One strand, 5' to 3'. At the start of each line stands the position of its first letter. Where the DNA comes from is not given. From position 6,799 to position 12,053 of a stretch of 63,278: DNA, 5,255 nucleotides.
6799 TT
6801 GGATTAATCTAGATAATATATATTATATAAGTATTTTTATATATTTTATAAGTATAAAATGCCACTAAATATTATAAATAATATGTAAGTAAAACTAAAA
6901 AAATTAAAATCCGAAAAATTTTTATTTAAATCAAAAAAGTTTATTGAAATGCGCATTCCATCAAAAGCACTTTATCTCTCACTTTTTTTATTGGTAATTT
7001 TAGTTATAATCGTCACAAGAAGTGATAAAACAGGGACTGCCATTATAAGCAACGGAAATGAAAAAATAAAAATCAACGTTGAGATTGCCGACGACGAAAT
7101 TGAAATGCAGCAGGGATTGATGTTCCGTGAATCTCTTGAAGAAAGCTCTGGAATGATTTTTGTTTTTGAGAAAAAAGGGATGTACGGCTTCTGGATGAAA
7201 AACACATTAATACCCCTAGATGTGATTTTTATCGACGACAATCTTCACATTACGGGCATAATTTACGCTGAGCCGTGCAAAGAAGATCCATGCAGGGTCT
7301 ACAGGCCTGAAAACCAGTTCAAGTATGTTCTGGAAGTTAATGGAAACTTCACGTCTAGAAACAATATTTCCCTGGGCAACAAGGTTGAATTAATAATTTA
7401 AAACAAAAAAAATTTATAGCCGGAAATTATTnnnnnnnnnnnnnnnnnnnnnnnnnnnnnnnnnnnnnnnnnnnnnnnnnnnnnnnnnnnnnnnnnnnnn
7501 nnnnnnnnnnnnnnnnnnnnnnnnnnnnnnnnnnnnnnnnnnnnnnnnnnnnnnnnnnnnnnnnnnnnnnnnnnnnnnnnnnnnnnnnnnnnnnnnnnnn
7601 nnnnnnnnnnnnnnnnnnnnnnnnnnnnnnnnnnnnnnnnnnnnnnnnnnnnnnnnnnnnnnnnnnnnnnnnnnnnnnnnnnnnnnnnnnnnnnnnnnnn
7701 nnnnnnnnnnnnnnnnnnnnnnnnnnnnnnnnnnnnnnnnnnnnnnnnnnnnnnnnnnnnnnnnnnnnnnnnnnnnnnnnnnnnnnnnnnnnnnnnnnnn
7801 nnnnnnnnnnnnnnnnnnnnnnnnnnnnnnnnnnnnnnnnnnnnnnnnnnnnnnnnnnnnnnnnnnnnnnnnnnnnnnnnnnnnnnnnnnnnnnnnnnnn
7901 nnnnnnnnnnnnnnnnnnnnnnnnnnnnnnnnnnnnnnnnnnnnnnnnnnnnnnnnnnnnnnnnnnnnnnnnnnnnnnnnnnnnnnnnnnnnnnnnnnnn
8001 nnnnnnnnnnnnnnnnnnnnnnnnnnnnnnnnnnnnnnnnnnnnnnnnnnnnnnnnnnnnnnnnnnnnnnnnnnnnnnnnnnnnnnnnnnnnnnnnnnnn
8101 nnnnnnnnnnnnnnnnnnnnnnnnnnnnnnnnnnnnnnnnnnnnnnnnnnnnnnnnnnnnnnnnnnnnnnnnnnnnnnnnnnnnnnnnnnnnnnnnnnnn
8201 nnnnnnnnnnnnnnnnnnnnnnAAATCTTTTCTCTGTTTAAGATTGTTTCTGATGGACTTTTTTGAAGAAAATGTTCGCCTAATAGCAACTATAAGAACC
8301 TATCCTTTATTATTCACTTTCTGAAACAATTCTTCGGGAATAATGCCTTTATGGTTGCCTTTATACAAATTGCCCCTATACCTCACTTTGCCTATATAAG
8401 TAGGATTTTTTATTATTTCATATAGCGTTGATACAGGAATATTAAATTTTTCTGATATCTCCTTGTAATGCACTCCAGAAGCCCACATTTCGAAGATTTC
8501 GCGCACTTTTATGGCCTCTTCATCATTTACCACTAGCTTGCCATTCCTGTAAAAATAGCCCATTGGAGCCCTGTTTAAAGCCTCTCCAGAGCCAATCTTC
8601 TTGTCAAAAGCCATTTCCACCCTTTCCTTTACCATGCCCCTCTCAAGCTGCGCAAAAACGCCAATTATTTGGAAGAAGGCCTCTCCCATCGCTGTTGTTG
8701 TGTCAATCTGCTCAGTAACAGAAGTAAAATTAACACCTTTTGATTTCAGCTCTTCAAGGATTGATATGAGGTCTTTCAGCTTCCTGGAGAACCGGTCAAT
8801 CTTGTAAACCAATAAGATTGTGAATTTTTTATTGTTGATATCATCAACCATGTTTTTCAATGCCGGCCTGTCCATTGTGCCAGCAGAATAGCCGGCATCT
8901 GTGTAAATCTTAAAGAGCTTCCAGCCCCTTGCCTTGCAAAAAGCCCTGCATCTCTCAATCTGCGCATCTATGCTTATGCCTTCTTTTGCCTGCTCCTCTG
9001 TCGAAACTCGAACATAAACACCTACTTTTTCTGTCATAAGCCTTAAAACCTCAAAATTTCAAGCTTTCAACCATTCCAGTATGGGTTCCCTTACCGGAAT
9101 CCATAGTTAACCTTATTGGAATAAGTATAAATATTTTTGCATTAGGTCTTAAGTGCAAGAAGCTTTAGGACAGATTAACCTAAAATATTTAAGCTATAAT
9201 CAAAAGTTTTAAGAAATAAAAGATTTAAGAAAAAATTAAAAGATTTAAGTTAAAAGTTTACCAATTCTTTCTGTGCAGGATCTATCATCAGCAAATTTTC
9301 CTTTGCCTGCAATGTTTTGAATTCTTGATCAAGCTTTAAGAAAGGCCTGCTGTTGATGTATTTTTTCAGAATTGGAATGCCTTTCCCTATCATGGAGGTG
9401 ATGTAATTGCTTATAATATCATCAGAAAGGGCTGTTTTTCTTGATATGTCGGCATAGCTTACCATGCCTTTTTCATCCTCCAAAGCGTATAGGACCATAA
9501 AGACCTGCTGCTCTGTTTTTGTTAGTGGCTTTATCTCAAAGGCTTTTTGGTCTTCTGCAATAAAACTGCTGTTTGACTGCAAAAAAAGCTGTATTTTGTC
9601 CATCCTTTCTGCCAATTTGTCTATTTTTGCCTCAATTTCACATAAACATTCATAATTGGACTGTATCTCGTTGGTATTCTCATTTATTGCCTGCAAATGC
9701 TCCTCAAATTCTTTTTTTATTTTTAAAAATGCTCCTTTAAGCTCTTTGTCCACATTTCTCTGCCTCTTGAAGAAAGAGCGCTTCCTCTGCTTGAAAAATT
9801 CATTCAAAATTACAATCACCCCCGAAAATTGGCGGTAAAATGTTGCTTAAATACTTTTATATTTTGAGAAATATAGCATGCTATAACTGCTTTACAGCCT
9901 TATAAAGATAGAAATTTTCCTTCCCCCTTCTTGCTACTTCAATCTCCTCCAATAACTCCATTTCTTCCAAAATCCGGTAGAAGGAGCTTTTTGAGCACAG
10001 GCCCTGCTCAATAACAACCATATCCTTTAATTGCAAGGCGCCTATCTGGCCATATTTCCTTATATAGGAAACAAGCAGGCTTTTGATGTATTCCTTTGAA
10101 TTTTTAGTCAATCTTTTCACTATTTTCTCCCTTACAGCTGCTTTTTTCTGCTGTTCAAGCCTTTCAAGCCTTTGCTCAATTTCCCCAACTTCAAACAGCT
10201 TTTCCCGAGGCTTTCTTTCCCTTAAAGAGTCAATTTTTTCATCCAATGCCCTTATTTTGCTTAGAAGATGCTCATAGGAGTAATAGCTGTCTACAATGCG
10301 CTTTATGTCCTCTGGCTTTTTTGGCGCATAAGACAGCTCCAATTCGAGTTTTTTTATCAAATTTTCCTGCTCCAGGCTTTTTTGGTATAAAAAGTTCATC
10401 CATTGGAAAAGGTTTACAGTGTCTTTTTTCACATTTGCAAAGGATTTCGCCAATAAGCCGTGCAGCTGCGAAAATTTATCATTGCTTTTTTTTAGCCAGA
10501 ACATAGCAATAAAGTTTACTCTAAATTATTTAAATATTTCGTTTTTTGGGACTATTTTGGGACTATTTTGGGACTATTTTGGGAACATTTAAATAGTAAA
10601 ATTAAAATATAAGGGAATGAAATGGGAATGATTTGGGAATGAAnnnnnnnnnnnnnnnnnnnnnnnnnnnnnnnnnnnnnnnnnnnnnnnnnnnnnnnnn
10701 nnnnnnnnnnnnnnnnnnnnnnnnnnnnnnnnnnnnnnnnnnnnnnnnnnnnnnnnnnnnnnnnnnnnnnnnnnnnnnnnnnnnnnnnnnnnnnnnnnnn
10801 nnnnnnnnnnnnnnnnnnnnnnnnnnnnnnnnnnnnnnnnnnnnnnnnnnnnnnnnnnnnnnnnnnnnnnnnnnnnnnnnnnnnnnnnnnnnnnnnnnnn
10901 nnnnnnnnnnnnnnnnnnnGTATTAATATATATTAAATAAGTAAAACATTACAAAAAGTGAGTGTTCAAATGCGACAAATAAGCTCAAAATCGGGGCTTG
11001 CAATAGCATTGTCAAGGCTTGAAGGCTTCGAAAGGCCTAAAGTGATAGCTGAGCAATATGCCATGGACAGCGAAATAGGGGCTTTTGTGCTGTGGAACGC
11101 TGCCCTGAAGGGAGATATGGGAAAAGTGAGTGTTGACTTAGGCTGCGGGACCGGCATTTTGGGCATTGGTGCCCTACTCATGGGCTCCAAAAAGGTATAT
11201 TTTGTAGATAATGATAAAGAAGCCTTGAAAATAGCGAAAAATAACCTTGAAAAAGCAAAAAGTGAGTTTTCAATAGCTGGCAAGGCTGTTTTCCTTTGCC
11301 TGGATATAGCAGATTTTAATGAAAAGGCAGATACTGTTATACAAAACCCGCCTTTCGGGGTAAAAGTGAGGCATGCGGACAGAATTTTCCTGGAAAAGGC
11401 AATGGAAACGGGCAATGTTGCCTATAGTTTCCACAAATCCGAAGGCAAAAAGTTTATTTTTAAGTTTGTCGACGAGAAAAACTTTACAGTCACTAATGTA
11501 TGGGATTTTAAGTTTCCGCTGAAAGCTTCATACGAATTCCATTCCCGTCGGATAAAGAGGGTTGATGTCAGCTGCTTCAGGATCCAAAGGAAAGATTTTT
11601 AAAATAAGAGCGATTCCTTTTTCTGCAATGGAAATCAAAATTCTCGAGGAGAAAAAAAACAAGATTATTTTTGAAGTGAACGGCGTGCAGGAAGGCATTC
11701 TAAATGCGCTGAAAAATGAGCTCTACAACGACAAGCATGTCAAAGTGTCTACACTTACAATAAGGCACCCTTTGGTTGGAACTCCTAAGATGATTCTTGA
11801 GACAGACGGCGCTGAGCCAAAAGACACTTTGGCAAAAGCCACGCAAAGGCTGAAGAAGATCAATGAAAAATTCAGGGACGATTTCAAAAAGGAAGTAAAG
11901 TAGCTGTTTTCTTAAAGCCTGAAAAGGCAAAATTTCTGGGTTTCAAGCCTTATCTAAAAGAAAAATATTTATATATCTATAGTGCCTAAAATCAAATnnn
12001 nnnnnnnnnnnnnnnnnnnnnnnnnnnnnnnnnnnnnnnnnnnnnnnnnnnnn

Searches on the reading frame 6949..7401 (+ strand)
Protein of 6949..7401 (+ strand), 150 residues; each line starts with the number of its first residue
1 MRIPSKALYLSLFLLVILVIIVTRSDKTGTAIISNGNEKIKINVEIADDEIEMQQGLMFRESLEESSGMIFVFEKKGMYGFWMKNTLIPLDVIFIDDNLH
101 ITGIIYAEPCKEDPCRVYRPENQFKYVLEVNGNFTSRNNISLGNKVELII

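Call 61: search_protein_families(library=pfam, proteins=[window:6949-7401:+])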
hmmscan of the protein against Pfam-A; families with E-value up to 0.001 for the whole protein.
window:6949-7401:+ (150 aa): 1 family
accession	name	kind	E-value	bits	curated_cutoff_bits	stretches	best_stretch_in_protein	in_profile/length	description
PF02643.20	DUF192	-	2.8e-30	104.8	27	1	42-147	1-95/96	Uncharacterized ACR, COG1430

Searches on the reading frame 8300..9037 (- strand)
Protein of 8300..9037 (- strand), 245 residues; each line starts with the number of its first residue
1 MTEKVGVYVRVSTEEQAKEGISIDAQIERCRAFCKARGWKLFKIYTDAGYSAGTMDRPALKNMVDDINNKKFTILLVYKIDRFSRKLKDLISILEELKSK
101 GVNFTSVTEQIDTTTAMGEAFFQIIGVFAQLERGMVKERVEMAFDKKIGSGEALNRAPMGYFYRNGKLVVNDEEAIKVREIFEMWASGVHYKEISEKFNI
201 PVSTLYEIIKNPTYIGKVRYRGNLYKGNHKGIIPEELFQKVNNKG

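Call 62: search_protein_families(library=pfam, proteins=[window:8300-9037:-])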
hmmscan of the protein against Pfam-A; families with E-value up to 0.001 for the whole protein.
window:8300-9037:- (245 aa): 3 families
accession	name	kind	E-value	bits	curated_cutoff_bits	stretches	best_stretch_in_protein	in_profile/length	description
PF00239.26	Resolvase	-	2e-42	145.2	23.3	1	7-151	3-143/145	Resolvase, N terminal domain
PF07508.19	Recombinase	-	5.6e-10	39.8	21.1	1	173-243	2-97/102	Recombinase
PF13518.12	HTH_28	-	0.00011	22.7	25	1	180-210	4-34/52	Helix-turn-helix domain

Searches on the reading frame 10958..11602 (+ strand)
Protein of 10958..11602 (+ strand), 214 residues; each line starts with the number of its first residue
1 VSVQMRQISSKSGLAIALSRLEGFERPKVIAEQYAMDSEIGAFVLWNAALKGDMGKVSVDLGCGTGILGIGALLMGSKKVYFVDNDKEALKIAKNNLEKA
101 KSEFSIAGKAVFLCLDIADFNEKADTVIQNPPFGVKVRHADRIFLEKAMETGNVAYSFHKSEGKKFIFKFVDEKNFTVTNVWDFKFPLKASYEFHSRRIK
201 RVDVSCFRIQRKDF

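Call 62: search_protein_families(library=pfam, proteins=[window:10958-11602:+])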
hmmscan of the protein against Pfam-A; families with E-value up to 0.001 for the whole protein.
window:10958-11602:+ (214 aa): 8 families
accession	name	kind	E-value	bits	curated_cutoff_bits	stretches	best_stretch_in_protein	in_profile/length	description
PF05175.20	MTS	-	3.4e-13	50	23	1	50-142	27-117/170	Methyltransferase small domain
PF06325.19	PrmA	-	3.1e-12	47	22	1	58-130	165-233/296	Ribosomal protein L11 methyltransferase (PrmA)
PF03602.21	Cons_hypoth95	-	1.6e-09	38.2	24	1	55-156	42-149/182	Conserved hypothetical protein 95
PF13847.12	Methyltransf_31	-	1.5e-07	31.6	27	1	56-131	5-82/145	Methyltransferase domain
PF01170.24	UPF0020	-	1.2e-06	28.8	22.3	1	79-143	78-141/197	RMKL-like, methyltransferase domain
PF13649.12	Methyltransf_25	-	3.7e-06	28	27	1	59-128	2-69/97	Methyltransferase domain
PF10294.15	Methyltransf_16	-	0.0002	21.6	21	1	58-116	50-106/174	Lysine methyltransferase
PF08241.18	Methyltransf_11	-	0.00097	20.2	21.2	0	59-125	1-62/95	Methyltransferase domain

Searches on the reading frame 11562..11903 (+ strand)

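Call 62: search_protein_families(library=pfam, proteins=[window:11562-11903:+])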
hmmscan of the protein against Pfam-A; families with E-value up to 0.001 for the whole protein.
window:11562-11903:+ (113 aa): 1 family
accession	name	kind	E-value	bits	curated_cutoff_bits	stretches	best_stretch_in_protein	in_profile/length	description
PF13656.11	RNA_pol_L_2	-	2.6e-11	43.5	27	1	35-106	2-74/75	RNA polymerase Rpb3/Rpb11 dimerisation domain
